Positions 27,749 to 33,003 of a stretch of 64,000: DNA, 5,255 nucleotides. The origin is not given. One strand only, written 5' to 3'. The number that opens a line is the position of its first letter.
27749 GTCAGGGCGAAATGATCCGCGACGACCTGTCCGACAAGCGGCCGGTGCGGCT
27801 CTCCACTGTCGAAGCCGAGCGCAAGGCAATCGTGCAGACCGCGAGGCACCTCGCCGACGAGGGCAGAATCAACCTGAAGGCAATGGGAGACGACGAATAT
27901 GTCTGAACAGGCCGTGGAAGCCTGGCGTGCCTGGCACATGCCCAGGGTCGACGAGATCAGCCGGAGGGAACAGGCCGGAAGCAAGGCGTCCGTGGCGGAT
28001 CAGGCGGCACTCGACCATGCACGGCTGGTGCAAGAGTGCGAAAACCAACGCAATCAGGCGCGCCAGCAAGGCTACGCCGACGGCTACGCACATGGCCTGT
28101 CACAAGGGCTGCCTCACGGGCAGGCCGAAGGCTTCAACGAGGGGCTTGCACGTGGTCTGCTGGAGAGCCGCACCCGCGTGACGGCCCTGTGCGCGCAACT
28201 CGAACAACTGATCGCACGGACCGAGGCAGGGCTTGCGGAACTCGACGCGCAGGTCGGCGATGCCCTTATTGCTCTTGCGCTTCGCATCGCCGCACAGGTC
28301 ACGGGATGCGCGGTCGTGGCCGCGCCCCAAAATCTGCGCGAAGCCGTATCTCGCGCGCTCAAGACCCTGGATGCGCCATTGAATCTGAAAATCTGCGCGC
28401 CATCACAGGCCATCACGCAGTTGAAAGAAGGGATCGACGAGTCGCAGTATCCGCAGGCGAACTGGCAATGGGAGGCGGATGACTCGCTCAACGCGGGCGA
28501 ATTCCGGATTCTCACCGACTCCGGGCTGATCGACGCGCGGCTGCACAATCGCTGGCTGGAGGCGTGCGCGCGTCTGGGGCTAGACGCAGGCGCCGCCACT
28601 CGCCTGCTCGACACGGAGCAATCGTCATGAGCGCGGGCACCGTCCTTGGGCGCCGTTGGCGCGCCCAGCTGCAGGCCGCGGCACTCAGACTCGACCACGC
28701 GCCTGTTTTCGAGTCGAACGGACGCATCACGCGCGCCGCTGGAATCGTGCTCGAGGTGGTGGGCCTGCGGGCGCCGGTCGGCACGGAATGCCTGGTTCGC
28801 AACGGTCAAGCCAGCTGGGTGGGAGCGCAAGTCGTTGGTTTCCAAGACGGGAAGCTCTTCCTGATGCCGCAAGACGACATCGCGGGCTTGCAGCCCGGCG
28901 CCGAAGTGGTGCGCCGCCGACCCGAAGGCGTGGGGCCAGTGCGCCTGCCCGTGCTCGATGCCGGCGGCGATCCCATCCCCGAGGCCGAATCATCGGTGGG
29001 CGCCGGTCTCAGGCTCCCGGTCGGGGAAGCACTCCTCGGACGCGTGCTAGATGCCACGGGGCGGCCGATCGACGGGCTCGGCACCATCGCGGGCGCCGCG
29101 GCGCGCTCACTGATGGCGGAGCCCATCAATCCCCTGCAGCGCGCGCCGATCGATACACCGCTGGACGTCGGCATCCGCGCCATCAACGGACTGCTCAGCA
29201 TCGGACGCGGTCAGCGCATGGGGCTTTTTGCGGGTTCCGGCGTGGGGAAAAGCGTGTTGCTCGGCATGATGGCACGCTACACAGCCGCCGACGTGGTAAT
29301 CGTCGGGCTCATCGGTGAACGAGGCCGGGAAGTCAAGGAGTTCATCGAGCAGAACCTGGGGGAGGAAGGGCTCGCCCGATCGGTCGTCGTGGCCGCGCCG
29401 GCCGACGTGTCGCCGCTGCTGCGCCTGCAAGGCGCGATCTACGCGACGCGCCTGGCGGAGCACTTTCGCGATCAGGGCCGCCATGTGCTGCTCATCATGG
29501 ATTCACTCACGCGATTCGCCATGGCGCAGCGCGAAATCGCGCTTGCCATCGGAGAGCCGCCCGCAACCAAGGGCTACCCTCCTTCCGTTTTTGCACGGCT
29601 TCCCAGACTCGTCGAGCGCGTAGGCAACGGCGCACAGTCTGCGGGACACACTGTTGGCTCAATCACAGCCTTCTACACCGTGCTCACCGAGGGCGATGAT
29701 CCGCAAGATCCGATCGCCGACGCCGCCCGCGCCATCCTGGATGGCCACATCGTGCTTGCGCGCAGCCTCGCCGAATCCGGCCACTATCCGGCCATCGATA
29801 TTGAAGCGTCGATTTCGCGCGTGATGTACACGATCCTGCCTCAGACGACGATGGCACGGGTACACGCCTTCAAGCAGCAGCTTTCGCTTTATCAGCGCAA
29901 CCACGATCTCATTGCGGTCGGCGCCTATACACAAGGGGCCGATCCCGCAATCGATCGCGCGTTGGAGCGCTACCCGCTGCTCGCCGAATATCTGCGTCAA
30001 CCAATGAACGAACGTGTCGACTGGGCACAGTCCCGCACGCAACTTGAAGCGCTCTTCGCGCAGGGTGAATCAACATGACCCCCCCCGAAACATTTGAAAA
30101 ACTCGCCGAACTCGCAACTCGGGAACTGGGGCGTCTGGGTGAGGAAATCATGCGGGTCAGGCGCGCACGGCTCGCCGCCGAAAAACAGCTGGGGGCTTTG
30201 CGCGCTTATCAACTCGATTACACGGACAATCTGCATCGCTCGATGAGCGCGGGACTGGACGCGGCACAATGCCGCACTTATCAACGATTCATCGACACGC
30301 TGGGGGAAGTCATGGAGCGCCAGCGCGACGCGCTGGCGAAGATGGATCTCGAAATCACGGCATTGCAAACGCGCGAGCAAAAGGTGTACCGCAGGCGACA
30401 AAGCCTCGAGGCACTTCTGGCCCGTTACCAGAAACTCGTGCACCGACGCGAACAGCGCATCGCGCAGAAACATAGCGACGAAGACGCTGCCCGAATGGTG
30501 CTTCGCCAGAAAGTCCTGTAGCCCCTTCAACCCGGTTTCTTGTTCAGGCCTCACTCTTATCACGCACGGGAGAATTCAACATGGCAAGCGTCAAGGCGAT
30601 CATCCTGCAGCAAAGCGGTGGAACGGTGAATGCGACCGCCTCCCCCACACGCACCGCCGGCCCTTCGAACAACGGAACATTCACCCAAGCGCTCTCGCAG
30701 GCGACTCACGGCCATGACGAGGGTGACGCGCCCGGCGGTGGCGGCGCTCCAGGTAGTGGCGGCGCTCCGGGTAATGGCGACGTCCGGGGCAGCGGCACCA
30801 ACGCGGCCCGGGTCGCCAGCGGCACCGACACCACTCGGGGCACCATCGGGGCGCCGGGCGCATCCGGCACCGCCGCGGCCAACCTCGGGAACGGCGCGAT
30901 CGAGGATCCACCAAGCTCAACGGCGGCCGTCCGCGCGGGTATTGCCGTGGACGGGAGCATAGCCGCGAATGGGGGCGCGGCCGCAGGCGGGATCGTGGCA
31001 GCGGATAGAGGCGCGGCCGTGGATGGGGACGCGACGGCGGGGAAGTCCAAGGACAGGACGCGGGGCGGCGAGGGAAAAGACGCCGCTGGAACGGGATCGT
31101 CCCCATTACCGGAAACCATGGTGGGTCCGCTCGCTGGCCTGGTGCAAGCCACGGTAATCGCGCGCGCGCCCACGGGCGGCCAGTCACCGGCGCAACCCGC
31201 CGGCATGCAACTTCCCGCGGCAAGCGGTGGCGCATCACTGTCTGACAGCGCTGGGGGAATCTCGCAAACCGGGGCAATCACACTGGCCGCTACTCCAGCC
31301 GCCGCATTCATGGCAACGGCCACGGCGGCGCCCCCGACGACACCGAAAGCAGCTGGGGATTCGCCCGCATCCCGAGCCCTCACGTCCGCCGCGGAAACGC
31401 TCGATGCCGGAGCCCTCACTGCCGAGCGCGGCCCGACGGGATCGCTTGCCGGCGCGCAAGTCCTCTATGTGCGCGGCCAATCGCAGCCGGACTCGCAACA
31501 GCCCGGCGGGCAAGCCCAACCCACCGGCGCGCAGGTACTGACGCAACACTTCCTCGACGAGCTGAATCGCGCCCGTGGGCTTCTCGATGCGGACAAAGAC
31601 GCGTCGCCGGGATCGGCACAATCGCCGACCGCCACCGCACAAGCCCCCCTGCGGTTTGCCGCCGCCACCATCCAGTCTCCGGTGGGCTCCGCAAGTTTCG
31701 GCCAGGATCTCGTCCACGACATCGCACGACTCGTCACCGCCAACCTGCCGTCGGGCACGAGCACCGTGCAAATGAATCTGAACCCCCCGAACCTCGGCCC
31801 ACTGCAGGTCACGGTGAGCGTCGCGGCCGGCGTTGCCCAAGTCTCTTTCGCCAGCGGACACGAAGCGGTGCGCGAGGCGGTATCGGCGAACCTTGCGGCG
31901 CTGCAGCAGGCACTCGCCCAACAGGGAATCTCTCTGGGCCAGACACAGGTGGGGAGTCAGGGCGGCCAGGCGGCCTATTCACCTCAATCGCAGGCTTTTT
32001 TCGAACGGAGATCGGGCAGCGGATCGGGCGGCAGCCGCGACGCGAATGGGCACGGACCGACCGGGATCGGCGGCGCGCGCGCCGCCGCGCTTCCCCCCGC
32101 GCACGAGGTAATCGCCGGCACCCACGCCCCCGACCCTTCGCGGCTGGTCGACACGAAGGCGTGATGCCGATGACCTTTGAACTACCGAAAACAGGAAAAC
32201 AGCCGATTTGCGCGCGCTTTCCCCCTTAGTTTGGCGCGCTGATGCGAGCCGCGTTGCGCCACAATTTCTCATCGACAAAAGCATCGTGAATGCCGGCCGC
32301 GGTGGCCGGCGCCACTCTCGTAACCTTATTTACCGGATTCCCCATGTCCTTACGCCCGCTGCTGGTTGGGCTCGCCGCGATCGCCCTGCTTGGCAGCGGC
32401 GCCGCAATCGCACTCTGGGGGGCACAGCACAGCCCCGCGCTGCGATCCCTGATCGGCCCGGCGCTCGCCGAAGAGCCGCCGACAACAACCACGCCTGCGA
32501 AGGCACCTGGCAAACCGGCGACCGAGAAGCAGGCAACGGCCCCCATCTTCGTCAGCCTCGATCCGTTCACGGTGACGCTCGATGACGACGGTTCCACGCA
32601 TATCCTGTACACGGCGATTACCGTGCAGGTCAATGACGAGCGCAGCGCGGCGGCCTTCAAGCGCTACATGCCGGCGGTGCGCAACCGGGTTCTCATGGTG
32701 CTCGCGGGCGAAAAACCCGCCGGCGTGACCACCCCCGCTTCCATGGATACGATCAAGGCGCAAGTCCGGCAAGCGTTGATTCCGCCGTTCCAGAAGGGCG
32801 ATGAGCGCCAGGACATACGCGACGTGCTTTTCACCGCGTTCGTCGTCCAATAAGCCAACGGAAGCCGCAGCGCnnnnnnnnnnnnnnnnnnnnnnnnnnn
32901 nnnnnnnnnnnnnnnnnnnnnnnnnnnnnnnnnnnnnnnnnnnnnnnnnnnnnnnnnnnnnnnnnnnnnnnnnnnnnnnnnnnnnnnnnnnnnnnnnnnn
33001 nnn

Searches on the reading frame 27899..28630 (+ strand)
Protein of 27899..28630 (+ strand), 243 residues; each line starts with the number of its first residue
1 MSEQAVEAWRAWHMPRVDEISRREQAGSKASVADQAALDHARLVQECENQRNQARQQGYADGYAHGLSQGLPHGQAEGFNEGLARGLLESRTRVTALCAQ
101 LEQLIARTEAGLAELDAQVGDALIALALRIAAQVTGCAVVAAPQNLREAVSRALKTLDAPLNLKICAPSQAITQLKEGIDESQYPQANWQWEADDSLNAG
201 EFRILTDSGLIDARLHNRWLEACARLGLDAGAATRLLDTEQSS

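Call 26: search_protein_families(library=pfam, proteins=[window:27899-28630:+], max_evalue=0.0001)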
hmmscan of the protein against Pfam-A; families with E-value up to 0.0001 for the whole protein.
window:27899-28630:+ (243 aa): 1 family
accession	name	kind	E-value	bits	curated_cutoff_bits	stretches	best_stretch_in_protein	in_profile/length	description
PF02108.21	FliH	-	6.8e-17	62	24.1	1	97-219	3-125/128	Flagellar assembly protein FliH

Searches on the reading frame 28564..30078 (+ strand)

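Call 27: search_protein_families(library=pfam, proteins=[window:28564-30078:+], max_evalue=0.0001)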
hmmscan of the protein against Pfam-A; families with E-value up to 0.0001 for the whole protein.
window:28564-30078:+ (504 aa): 3 families
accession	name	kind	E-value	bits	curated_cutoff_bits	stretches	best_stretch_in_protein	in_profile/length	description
PF00006.31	ATP-synt_ab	-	1.9e-85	286.3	29.5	1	203-418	1-213/213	ATP synthase alpha/beta family, nucleotide-binding domain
PF18269.6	T3SS_ATPase_C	-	2.5e-21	75.8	22.7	1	429-495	5-71/72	T3SS EscN ATPase C-terminal domain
PF02874.29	ATP-synt_ab_N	-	7.5e-05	23.6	20.9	0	55-117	1-67/69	ATP synthase alpha/beta family, beta-barrel domain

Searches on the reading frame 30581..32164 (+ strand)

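Call 27: search_protein_families(library=pfam, proteins=[window:30581-32164:+], max_evalue=0.0001)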
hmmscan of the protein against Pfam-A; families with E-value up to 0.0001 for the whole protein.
window:30581-32164:+ (527 aa): 1 family
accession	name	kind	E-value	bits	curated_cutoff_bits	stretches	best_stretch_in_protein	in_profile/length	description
PF02120.21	Flg_hook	-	2.1e-19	69.6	29.8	1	387-463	6-82/85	Flagellar hook-length control protein FliK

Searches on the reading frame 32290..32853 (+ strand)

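Call 27: search_protein_families(library=pfam, proteins=[window:32290-32853:+], max_evalue=0.0001)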
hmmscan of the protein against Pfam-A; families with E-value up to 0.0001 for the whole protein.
window:32290-32853:+ (187 aa): 1 family
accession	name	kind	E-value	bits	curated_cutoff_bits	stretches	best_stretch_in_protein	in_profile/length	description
PF03748.19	FliL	-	1.1e-19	71.3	24.6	1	87-187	1-103/103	Flagellar basal body-associated protein FliL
